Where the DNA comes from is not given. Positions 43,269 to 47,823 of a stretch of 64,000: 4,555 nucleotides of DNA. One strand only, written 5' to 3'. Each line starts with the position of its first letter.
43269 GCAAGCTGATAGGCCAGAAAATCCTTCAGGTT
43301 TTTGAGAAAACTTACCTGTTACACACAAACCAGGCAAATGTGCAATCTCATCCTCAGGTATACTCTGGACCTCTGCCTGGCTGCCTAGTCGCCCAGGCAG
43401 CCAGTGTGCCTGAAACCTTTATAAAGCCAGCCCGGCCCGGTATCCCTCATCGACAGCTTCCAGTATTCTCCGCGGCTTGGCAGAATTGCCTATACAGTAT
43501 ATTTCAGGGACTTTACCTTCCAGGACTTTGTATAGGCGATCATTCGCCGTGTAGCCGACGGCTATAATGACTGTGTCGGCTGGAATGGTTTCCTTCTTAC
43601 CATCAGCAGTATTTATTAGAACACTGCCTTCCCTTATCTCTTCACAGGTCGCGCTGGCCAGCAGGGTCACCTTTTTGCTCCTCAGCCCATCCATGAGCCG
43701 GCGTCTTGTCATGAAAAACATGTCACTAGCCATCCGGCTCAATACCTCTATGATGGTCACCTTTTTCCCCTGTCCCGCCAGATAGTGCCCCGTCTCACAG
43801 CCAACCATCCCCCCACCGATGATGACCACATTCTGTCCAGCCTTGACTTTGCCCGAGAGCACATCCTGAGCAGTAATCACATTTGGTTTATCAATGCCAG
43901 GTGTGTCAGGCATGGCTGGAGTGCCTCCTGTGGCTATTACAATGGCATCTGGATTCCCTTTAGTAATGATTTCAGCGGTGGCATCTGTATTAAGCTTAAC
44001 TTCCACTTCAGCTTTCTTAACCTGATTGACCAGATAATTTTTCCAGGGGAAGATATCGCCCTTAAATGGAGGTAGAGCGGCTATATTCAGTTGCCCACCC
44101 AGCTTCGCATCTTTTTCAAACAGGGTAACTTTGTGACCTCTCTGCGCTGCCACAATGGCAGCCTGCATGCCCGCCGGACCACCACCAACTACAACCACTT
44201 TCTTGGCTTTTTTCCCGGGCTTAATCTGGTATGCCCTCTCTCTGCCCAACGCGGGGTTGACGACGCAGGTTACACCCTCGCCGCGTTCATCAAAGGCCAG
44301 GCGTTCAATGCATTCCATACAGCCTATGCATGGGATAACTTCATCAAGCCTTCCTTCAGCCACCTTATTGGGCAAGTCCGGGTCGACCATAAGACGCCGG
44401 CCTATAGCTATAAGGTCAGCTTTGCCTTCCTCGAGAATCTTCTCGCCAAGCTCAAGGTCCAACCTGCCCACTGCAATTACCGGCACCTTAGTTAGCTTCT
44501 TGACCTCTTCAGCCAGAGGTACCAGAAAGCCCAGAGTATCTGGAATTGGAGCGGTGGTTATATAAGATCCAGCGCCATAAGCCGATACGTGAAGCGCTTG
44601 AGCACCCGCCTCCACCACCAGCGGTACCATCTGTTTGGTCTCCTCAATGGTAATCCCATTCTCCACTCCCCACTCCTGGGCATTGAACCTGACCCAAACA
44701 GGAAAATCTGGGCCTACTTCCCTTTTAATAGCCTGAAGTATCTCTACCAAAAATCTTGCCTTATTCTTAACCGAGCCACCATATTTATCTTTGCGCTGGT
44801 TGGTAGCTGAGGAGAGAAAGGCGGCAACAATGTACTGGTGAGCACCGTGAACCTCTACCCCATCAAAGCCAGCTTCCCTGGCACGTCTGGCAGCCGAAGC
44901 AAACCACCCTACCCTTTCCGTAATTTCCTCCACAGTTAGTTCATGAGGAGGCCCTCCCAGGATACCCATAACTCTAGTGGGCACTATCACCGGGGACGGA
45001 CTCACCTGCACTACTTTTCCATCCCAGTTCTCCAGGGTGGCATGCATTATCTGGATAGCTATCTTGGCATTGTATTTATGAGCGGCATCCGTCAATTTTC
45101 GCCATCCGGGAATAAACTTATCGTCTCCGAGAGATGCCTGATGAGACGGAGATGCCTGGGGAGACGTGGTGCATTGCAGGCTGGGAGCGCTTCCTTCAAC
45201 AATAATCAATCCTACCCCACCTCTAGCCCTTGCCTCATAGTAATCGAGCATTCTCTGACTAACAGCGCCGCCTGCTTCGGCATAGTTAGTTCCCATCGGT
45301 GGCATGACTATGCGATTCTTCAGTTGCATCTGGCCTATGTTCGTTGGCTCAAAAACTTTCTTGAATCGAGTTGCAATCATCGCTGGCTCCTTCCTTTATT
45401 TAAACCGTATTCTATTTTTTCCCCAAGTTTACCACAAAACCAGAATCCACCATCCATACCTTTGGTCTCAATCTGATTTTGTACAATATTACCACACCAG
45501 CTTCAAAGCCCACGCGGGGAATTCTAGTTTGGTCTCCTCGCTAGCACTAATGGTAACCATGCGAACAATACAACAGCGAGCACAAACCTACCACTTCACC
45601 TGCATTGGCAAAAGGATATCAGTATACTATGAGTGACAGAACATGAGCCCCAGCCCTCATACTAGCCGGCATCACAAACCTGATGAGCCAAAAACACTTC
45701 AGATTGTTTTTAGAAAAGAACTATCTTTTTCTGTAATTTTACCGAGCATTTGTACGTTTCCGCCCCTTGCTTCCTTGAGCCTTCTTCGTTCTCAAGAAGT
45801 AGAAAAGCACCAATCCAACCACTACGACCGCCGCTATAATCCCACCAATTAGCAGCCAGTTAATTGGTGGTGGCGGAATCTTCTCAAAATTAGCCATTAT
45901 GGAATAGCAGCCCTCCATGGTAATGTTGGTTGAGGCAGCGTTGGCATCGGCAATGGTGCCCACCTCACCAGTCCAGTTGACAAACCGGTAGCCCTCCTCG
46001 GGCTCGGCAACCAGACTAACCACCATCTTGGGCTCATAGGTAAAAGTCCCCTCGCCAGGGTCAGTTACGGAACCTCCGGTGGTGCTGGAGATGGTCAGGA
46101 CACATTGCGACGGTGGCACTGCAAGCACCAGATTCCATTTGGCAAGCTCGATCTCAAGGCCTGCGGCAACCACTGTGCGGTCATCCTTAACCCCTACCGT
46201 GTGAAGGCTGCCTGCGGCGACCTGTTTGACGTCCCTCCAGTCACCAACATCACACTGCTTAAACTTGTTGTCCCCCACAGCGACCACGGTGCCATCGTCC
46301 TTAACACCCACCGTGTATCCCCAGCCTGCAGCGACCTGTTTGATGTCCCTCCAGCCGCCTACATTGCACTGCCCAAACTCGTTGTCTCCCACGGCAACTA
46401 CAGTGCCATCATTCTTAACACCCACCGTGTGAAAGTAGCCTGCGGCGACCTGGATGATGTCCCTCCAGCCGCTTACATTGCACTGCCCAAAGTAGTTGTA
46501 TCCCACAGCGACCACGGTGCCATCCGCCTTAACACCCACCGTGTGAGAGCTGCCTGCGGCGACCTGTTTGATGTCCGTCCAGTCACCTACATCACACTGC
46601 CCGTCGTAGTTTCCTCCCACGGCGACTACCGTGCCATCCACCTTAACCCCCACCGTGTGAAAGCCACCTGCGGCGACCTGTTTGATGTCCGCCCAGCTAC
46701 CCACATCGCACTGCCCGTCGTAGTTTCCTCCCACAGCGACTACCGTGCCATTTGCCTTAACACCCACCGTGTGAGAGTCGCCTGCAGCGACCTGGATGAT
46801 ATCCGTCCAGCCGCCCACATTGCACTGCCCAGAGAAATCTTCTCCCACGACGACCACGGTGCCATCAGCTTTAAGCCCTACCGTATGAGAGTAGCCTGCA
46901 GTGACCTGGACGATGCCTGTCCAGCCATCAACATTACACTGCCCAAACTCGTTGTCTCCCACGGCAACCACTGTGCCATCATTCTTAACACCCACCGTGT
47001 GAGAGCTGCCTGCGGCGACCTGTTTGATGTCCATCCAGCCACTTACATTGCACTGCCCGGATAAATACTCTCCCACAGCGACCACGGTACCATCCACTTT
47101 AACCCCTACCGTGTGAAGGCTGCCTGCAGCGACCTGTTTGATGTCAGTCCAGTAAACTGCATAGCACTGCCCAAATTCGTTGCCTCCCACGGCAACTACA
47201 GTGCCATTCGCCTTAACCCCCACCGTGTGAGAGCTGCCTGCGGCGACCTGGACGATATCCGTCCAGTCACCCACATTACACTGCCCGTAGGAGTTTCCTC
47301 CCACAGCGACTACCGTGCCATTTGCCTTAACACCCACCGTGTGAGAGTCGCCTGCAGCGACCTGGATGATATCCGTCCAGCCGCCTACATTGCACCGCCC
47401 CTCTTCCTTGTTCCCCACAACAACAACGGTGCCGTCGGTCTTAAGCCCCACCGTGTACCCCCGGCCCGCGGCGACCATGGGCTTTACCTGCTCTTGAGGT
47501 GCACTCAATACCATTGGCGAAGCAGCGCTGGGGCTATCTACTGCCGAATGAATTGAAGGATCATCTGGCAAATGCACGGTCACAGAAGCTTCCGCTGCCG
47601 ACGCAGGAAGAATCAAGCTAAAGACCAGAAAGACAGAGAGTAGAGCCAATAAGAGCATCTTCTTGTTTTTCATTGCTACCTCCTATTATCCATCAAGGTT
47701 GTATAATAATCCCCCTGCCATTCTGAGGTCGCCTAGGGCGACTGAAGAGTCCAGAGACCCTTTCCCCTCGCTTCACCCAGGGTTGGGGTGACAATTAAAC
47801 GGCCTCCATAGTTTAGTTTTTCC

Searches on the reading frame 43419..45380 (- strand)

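Call 35: search_protein_families(library=pfam, proteins=[window:43419-45380:-], max_evalue=1e-12)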
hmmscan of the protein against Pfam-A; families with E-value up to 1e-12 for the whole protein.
window:43419-45380:- (653 aa): 7 families
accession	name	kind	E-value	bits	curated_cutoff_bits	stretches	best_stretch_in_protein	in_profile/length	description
PF00724.26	Oxidored_FMN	-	1.5e-77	261.6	27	1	8-346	1-341/342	NADH:flavin oxidoreductase / NADH oxidase family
PF07992.20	Pyr_redox_2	-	3.5e-36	125.6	26.1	1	393-618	1-245/291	Pyridine nucleotide-disulphide oxidoreductase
PF13738.12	Pyr_redox_3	-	6.1e-18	65.5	30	0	451-614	104-271/305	Pyridine nucleotide-disulphide oxidoreductase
PF00070.33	Pyr_redox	-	2.2e-17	63.8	22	0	517-586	1-70/82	Pyridine nucleotide-disulphide oxidoreductase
PF13450.12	NAD_binding_8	-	1.7e-14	54.3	21.9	0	397-432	1-36/68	NAD(P)-binding Rossmann-like domain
PF12831.13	FAD_oxidored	-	2.2e-14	54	27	0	395-443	2-50/416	FAD dependent oxidoreductase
PF01266.30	DAO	-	3.6e-14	53.5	27.9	0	394-429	1-37/353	FAD dependent oxidoreductase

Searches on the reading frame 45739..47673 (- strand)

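Call 35: search_protein_families(library=pfam, proteins=[window:45739-47673:-], max_evalue=1e-12)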
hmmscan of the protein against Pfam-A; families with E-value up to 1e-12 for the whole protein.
window:45739-47673:- (644 aa): 3 families
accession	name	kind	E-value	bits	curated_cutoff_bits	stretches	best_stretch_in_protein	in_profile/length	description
PF13540.12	RCC1_2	-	3.2e-96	313.5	22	0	406-435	1-30/30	Regulator of chromosome condensation (RCC1) repeat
PF25390.1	WD40_RLD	-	1e-57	196.5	150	3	59-284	29-278/363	RCC1-like domain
PF18998.6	Flg_new_2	-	3.8e-14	52.9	23.6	1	525-599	2-72/73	Divergent InlB B-repeat domain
